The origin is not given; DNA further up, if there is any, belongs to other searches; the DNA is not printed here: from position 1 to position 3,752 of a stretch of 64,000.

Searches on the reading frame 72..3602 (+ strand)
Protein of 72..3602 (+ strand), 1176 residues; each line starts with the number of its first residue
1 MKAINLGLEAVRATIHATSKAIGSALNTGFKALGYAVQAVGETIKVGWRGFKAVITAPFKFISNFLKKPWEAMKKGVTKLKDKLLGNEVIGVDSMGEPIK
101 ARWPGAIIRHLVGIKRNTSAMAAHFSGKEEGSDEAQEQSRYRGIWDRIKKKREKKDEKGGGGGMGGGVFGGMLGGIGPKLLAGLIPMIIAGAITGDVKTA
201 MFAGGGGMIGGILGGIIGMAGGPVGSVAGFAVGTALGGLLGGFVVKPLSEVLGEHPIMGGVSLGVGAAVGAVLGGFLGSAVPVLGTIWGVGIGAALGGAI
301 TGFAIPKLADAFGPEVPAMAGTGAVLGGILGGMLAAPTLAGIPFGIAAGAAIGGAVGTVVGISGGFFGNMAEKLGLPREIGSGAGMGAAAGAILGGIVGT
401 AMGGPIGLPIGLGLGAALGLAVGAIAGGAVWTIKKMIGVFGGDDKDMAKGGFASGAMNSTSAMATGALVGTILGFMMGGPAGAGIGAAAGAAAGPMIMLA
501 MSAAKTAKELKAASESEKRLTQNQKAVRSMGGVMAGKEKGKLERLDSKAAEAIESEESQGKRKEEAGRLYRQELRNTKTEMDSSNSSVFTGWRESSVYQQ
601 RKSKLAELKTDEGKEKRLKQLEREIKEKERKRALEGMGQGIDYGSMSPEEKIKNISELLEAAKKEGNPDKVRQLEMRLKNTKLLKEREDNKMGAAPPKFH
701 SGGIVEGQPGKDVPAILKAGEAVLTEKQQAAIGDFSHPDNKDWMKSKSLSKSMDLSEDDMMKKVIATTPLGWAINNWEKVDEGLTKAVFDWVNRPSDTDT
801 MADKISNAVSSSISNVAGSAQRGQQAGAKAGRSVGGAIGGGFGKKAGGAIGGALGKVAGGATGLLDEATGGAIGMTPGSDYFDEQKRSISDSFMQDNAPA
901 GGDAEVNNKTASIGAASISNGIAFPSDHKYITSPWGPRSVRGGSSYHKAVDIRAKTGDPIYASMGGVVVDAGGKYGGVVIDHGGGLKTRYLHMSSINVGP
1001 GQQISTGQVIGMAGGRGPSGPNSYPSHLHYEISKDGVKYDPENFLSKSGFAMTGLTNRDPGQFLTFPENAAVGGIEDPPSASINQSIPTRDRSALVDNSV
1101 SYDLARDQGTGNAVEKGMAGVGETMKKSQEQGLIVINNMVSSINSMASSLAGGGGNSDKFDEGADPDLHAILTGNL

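Call 12: search_protein_families(library=pfam, proteins=[window:72-3602:+], max_evalue=0.001)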
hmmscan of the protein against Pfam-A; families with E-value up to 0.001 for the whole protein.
window:72-3602:+ (1176 aa): 2 families
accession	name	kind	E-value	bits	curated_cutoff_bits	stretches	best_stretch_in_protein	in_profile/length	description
PF01551.29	Peptidase_M23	-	4e-23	81.9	28.7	1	946-1041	2-96/96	Peptidase family M23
PF13441.11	Gly-zipper_YMGG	-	0.00079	19.5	28.9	1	463-496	7-41/45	YMGG-like Gly-zipper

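Call 26: search_protein_families(library=phrogs, proteins=[window:72-3602:+], max_evalue=0.001)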
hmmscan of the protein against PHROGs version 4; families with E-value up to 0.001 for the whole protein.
window:72-3602:+ (1176 aa): 17 families
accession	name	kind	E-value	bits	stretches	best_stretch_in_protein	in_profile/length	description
phrog_14988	-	other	3.2e-17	64.1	1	931-1043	16-137/272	peptidase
phrog_36429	-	unknown function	1.7e-16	60.1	1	915-1049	96-237/1159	-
phrog_7767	-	other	3.6e-14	53.9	1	931-1047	6-121/194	metallo-endopeptidase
phrog_10030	-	tail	2.6e-12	45.9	1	938-1045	1905-2018/2105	tail length tape measure protein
phrog_16615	-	other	6.3e-10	39.4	1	944-1042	416-514/529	peptidase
phrog_880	-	lysis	7.8e-10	39.7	1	931-1047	17-138/435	endolysin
phrog_1067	-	head and packaging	1.1e-09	38.4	1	906-1036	720-848/991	minor head protein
phrog_37190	-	other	1.3e-09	38.9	1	925-1044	117-237/244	peptidase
phrog_8809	-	unknown function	2e-09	36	1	936-1085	1279-1431/2317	-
phrog_28672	-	other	6.9e-09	35.8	1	924-1032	270-373/397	metallo-endopeptidase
phrog_21656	-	other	6.3e-08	32.1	1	942-1051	632-749/1022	peptidase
phrog_8537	-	unknown function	1.7e-07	31.9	1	942-1047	13-120/384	-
phrog_4070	-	tail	2.1e-07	30.5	1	936-1048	617-730/989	tail length tape measure protein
phrog_3578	-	lysis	1.1e-06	29.4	1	919-1052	204-363/405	endolysin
phrog_167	-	tail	2.1e-06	26.8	1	944-1026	1214-1284/1555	tail length tape measure protein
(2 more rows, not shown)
